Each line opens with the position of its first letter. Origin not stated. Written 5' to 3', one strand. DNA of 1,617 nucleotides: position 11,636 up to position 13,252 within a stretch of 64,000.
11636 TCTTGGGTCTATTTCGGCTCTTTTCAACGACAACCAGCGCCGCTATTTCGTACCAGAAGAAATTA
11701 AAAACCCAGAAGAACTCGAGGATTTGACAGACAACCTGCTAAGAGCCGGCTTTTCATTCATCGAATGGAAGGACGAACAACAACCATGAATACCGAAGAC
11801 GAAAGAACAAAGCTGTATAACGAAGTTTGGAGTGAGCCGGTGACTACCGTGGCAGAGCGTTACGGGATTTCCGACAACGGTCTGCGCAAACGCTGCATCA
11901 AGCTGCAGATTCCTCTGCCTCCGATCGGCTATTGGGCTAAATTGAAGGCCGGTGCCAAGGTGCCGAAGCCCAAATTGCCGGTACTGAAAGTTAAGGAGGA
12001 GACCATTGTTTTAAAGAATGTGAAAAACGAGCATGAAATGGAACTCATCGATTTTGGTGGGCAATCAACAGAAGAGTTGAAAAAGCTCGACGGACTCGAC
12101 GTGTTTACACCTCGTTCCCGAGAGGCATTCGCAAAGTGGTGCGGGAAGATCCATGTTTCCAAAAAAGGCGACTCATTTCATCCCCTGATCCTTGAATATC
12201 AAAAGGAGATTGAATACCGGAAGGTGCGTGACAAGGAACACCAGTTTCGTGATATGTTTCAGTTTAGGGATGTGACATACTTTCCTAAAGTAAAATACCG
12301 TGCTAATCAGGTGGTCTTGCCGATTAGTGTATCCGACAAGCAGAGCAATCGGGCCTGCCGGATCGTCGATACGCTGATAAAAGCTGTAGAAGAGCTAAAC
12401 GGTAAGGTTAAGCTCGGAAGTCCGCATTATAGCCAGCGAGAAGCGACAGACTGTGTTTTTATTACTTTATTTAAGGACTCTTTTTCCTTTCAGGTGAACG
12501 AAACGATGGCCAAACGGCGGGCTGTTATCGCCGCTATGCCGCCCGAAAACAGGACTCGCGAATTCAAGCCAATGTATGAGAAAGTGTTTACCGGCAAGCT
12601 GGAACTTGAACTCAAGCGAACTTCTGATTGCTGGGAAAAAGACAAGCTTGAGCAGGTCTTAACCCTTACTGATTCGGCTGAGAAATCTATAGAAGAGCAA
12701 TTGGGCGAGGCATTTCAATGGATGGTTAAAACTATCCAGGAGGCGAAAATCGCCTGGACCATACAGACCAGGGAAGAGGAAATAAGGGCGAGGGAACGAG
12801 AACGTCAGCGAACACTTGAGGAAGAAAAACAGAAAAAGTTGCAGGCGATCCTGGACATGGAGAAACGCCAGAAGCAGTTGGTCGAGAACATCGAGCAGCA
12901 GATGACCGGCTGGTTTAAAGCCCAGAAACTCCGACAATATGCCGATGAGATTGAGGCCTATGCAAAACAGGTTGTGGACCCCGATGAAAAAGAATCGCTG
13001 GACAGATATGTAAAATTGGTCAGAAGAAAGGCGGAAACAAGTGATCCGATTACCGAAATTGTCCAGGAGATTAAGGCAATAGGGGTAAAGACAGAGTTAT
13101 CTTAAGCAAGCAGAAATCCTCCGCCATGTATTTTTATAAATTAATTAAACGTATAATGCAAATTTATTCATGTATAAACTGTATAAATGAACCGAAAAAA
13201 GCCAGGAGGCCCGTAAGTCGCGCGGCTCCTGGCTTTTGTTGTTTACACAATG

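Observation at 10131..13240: Translationally coupled pair of unrecognisable genes (552 aa + 439 aa) carried just past the prophage lysis cassette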

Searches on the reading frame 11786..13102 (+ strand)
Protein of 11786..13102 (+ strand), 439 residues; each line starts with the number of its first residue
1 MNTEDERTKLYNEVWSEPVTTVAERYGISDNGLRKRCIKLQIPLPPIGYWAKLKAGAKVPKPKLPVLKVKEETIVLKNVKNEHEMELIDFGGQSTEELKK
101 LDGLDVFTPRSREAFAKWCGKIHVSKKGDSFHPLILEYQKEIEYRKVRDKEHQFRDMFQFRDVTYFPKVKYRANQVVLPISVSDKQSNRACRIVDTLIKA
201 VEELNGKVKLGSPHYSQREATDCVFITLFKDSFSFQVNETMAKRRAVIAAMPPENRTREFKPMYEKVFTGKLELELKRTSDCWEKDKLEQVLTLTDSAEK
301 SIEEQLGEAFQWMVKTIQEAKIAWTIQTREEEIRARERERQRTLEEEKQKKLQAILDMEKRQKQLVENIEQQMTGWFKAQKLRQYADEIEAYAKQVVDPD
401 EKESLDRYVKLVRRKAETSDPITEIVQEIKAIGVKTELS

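Call 6: search_protein_families(library=pfam, proteins=[window:11786-13102:+], max_evalue=1)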
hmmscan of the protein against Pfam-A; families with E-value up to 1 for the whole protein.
window:11786-13102:+ (439 aa): 2 families
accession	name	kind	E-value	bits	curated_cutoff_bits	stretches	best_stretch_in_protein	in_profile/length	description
PF19795.4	DUF6279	-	0.0022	18.4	27.7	1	356-419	3-67/195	Family of unknown function (DUF6279)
PF19908.4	DUF6381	-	0.0049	17.1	26.6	1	378-417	10-49/62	Family of unknown function (DUF6381)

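Call 7: search_protein_families(library=phrogs, proteins=[window:11786-13102:+], max_evalue=1)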
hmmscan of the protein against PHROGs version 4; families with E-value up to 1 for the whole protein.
window:11786-13102:+ (439 aa): 1 family
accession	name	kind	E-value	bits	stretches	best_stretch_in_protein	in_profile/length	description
phrog_15471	-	DNA, RNA and nucleotide metabolism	0.067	14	1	8-50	140-182/183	HNH endonuclease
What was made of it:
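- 11786..11950 (+): B N-terminal small helix-turn-helix-like module (aa 1-55, with the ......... motif). It is an optional accessory. There is a weak hit to the C-terminus of a PHROG HNH family (call 7).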

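Call 8: search_protein_families(library=padloc, proteins=[window:11786-13102:+], max_evalue=1)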
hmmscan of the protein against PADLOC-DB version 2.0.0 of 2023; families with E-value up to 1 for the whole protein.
window:11786-13102:+ (439 aa): 1 family
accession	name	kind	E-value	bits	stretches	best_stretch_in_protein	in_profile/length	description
PDLC03859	LmuB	-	0.11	9.6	1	127-428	266-485/611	-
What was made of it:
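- On Any described anti-phage defence system (PADLOC-DB v2.0, 2023): B has only LmuB at E 0.11 (call 8).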

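Call 9: search_protein_families(library=ncbifam, proteins=[window:11786-13102:+], max_evalue=1)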
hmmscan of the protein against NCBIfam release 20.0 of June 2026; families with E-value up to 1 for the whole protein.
window:11786-13102:+ (439 aa): 1 family
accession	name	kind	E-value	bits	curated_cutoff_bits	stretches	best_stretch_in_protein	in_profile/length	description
NF033169.1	lipo_LIC10494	subfamily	0.00024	20.5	70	1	221-278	14-72/223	lipoprotein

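Call 13: find_homologous_proteins(query=window:11786-13102:+)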
Query window:11786-13102:+ (439 aa): 115 proteins with E <= 0.001 among 8000 candidates.
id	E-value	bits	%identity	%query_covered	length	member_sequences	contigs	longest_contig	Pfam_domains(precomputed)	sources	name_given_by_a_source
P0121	3.3e-286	967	100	100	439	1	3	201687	-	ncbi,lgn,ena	-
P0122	1.9e-251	852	89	100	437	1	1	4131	-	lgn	-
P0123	3.0e-239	812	83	100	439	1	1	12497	-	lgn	-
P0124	7.3e-239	811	83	100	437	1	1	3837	-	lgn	-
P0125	1.3e-230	784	81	100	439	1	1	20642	-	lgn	-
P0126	1.0e-225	768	79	100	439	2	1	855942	-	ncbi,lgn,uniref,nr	ncbi:hypothetical protein [Pectinatus haikarae]|uniref:hypothetical protein n=1 Tax=Pectinatus haika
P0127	2.2e-224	763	79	99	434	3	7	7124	-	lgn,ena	-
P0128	9.9e-224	761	79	100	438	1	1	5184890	-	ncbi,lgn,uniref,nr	ncbi:hypothetical protein [Sporomusa termitida]|uniref:Uncharacterized protein n=1 Tax=Sporomusa ter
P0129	2.4e-222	757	80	99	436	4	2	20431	-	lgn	-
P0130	8.0e-219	745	77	100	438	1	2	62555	-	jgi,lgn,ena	-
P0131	1.1e-216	738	78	100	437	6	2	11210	-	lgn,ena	-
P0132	7.0e-215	732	76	99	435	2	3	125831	-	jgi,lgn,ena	-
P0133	4.2e-211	719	76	98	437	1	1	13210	-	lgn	-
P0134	7.0e-209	712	76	97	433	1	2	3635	-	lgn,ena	-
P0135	2.5e-193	661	69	100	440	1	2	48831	-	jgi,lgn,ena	-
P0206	1.5e-35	141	39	47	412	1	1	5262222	-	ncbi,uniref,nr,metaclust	ncbi:hypothetical protein [Clostridium cellulovorans]|uniref:Uncharacterized protein n=1 Tax=Clostri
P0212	1.5e-20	92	28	97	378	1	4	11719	-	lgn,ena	-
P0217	2.9e-16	78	33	46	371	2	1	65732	-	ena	-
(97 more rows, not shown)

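Call 30: predict_structure(alignment_id=A2)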
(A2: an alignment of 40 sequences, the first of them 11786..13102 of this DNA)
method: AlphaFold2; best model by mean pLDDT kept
length: 439 residues; sequences in the alignment: 40
mean_pLDDT: 82.0   pTM: 0.61
mean pLDDT of the five models: 82.0, 81.9, 81.5, 81.4, 81.4
residues with pLDDT >= 90: 139; 70-90: 221; 50-70: 61; < 50: 18
segments of 3 or more residues with pLDDT < 50: 70-73, 76-82, 436-439
pLDDT, mean of each block of 10 residues (from residue 1): 76 90 91 89 88 86 71 47 66 83 84 89 82 92 87 60 54 85 92 94 89 64 86 93 73 64 78 90 64 92 93 91 88 93 94 89 85 89 91 88 89 88 81 51
secondary structure, 60 per line:
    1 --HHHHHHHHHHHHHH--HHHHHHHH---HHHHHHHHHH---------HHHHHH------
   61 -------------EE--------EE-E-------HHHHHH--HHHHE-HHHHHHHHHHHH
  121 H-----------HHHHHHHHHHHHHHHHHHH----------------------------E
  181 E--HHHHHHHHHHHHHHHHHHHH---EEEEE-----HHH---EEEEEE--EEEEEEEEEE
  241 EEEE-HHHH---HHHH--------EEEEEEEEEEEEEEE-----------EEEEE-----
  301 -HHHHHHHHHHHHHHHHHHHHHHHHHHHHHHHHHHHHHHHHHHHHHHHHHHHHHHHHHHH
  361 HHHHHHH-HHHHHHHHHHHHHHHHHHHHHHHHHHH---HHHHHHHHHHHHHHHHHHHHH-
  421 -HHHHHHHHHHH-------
elements in order: H3-16 H19-26 H30-39 H49-54 H95-100 H103-106 H109-121 H133-151 H184-203 E207-211 E223-228 E231-244 H246-249 H253-256 E265-279 E291-295 H302-367 H369-395 H399-419 H422-432
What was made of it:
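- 11786..11950 (+): Helices 3-16, 19-26 and 30-39 (call 30).
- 12689..13081 (+): B C-terminal antiparallel coiled-coil hairpin (aa 302-432). Call 30 (helices 302-367, 369-395, 399-419, 422-432).
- On SMC/Rad50/LmuB-type ATPase: The model of B shows no ABC head (call 30).
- B carries an HTH in many members (call 30).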

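Call 33: fold_search(model_id=the predicted structure, library=pdb)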
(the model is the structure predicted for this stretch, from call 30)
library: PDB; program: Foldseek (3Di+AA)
matches with E <= 10: 176; with E <= 0.001: 0
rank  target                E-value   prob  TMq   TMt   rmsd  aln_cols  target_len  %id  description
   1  9ia2_B                3.7e-01  0.07  0.09  0.19  18.9       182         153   12  LpDEM from Escherichia coli (released 2025-12-10)
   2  5da9_A                5.2e-01  0.14  0.14  0.14  28.8       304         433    9  ATP-gamma-S bound Rad50 from Chaetomium thermophilum in complex with the Rad50-binding domain of Mre11 (released 2016-03-02)
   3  2iqi_B                8.5e-01  0.09  0.11  0.23  13.0       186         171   10  Crystal structure of protein XCC0632 from Xanthomonas campestris, Pfam DUF330 (released 2006-11-07)
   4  9i9z_B                8.5e-01  0.05  0.08  0.18  16.3       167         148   11  LpDE from Escherichia coli (released 2025-12-10)
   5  2r76_B                9.0e-01  0.06  0.08  0.22  18.1       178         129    8  Crystal structure of the rare lipoprotein B (SO_1173) from Shewanella oneidensis, Northeast Structural Genomics Consor (released 2007-09-25)
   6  1u00_A                1.0e+00  0.07  0.09  0.15  36.8       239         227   11  HscA substrate binding domain complexed with the IscU recognition peptide ELPPVKIHC (released 2004-10-05)
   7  9i97_B                1.0e+00  0.04  0.09  0.19  19.7       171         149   12  Cryo-EM structure of Shigella flexneri LptDE in complex with a Bicyclic Peptide binder (Compound 12) (released 2025-10-15)
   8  4q35_B                1.0e+00  0.04  0.09  0.19  18.9       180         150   13  Structure of a membrane protein (released 2014-06-25)
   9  9q8n_B                1.1e+00  0.04  0.09  0.20  22.0       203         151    7  Cryo-EM structure of Shigella flexneri LptDE bound by a Bicyclic peptide molecule (Compound 16) (released 2025-10-15)
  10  5ixm_D                1.1e+00  0.06  0.10  0.25  21.3       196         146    8  The LPS Transporter LptDE from Yersinia pestis, core complex (released 2016-05-18)
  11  9rpt_B                1.1e+00  0.04  0.09  0.22  22.2       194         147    7  Cryo-EM structure of the open state of Shigella flexneri LptDE bound by the RBP of Oekolampad phage (released 2025-12-10)
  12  6sdw_MODEL_1_A        1.2e+00  0.08  0.08  0.17  14.1        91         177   14  Solution structure of Staufen1 dsRBD3+4 - hARF1 SBS dsRNA complex. (released 2020-01-15)
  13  9rmm_B                1.2e+00  0.03  0.09  0.09  48.9       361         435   12  Crystal structure of outer membrane SilC (released 2025-07-23)
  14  9rmm_A                1.2e+00  0.03  0.09  0.09  47.6       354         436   12  Crystal structure of outer membrane SilC (released 2025-07-23)
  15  5iv9_B                1.2e+00  0.04  0.08  0.20  16.8       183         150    6  The LPS Transporter LptDE from Klebsiella pneumoniae, full-length (released 2016-05-18)
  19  8f2r_I                1.6e+00  0.02  0.06  0.13  27.0       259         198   13  Human CCC complex (released 2023-05-24)
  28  7w1m_A                2.3e+00  0.08  0.13  0.14  27.2       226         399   10  Cryo-EM structure of human cohesin-CTCF-DNA complex (released 2023-05-31)
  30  9a2i_MODEL_1_A        2.4e+00  0.05  0.12  0.09  36.7       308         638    9  Model of E. coli DnaK by in-cell photo-crosslinking MS and deep learning (released 2023-02-24)
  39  7zr1_D                3.4e+00  0.04  0.10  0.06  40.6       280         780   14  Chaetomium thermophilum Mre11-Rad50-Nbs1 complex bound to ATPyS (composite structure) (released 2023-01-11)
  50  8glv_Eb               4.0e+00  0.04  0.11  0.05  24.3       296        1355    9  96-nm repeat unit of doublet microtubules from Chlamydomonas reinhardtii flagella (released 2023-05-31)
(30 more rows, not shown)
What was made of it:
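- Closest known: Lamassu LmuB and other SMC/Rad50-like coiled-coil defence proteins. Same: It gives a weak PADLOC LmuB hit (E 0.11, call 8) and a weak Rad50 Foldseek hit (prob 0.14, call 33).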

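Call 46: search_solved_structures(query=A2, max_evalue=10, show_alignments=2)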
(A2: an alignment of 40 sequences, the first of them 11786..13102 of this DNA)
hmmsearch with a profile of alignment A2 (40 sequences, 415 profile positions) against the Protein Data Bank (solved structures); distinct sequences matched with E-value up to 10: 9.
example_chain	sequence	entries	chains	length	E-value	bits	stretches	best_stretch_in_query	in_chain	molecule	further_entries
1u9h_A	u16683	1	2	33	0.21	13.8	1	281-310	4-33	General control protein GCN4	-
5lsk_N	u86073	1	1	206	0.3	13.2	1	240-300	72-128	Kinetochore-associated protein NSL1 homolog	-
1w5j_A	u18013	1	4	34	0.37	12.9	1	281-308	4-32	GENERAL CONTROL PROTEIN GCN4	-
1i1g_A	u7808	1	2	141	0.37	12.9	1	18-42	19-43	TRANSCRIPTIONAL REGULATOR LRPA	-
2ccn_A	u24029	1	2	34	0.41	12.8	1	281-309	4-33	General control protein GCN4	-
1w5g_A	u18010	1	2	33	0.45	12.7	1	281-309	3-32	GENERAL CONTROL PROTEIN GCN4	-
9tlx_A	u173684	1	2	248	1.8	10.6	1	67-156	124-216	Nuclear receptor domain-containing protein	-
5le0_B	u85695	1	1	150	7.5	8.6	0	296-388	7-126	Protein-methionine sulfoxide oxidase MICAL1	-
5lpn_B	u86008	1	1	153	9.5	8.3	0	296-388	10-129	Protein-methionine sulfoxide oxidase MICAL1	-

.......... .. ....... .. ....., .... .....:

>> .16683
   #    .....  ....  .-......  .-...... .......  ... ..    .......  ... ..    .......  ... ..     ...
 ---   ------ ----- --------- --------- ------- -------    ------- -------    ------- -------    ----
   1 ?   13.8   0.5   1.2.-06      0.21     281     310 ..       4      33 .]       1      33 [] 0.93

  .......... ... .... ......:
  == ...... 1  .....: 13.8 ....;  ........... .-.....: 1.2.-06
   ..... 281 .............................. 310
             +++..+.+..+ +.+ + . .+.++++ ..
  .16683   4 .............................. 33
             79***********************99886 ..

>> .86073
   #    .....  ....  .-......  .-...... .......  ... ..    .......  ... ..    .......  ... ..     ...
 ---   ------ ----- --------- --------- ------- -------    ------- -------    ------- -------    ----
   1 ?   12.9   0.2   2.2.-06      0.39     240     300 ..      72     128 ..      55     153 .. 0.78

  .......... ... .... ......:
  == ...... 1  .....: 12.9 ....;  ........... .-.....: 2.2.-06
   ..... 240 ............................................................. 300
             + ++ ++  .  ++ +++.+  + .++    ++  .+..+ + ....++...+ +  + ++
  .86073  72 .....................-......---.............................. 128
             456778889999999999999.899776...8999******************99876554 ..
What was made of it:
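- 12689..13081 (+): Only coiled-coil noise appears in the databases (calls 6, 8, 46).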

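Call 76: find_encoding_contigs(protein=P0206, flank=7000, max_places=2)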
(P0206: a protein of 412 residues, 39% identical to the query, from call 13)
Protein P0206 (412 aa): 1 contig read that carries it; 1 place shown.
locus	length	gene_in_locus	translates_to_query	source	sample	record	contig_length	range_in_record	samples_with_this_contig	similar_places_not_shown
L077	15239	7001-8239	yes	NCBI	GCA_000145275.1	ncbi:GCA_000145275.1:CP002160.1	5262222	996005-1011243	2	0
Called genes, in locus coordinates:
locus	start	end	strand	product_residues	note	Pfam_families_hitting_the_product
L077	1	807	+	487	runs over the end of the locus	PF25919:BSH_CusB (faint), PF25935:BSH_LcnD (faint), PF25973:BSH_CzcB (weak), PF25997:BSH_YhbJ (faint), PF25887:HB_LcnD, PF26002:Beta-barrel_AprE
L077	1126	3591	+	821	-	-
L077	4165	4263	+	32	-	-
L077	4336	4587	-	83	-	-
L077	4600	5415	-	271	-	PF00929:RNase_T (weak), PF00533:BRCT, PF12738:PTCB-BRCT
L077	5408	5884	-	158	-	-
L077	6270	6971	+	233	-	-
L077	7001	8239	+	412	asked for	-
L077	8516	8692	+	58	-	-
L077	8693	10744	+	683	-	PF13208:TerB_N, PF15615:TerB_C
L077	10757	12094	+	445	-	PF10923:BrxC_BrxD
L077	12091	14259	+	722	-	PF04851:ResIII, PF00270:DEAD, PF00271:Helicase_C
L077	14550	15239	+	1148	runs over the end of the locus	PF00149:Metallophos, PF14311:DUF4379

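Call 77: find_encoding_contigs(protein=P0212, flank=7000, max_places=2)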
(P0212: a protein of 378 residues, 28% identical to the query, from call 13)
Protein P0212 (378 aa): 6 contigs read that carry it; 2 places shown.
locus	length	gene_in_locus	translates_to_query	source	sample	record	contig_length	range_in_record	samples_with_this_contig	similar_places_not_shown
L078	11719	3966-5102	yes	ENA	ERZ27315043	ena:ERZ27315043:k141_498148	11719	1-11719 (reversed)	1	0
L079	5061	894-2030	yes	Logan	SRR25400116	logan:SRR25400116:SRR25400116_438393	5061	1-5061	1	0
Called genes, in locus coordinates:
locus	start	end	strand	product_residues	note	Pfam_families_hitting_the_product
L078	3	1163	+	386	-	?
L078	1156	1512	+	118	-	-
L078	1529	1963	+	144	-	-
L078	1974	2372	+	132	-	PF22275:DUF6957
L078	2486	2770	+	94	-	-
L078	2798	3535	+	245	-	PF00149:Metallophos, PF12850:Metallophos_2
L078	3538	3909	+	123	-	-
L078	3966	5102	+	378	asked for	-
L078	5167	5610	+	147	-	PF20432:Xre-like-HTH, PF09722:Xre_MbcA_ParS_C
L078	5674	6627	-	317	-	-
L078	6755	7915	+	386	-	PF25164:CoiA_N (weak)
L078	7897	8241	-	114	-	-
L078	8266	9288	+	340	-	-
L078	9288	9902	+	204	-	-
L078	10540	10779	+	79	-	PF04221:RelB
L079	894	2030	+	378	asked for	-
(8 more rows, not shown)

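Call 78: find_encoding_contigs(protein=P0217, flank=7000, max_places=2)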
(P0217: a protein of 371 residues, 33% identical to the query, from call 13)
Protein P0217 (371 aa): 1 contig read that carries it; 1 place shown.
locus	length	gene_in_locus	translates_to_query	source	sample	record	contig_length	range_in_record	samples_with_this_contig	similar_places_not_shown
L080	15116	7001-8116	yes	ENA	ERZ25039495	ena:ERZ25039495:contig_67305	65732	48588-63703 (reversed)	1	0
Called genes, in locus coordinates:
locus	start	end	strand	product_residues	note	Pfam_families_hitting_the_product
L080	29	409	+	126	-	-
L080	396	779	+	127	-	-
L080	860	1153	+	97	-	-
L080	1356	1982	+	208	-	PF26915:Phage_P4_cII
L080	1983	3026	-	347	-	PF14350:Beta_protein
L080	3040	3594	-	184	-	PF06114:Peptidase_M78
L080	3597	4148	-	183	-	-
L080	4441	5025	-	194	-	PF27257:HI_0787_N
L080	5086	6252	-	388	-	PF04326:SLFN_AlbA_2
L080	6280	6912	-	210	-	PF00226:DnaJ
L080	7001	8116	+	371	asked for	-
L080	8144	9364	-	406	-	PF03747:ADP_ribosyl_GH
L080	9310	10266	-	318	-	PF00850:Hist_deacetyl (weak)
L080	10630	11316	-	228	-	PF09851:SHOCT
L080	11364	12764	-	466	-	PF05399:EVI2A (weak)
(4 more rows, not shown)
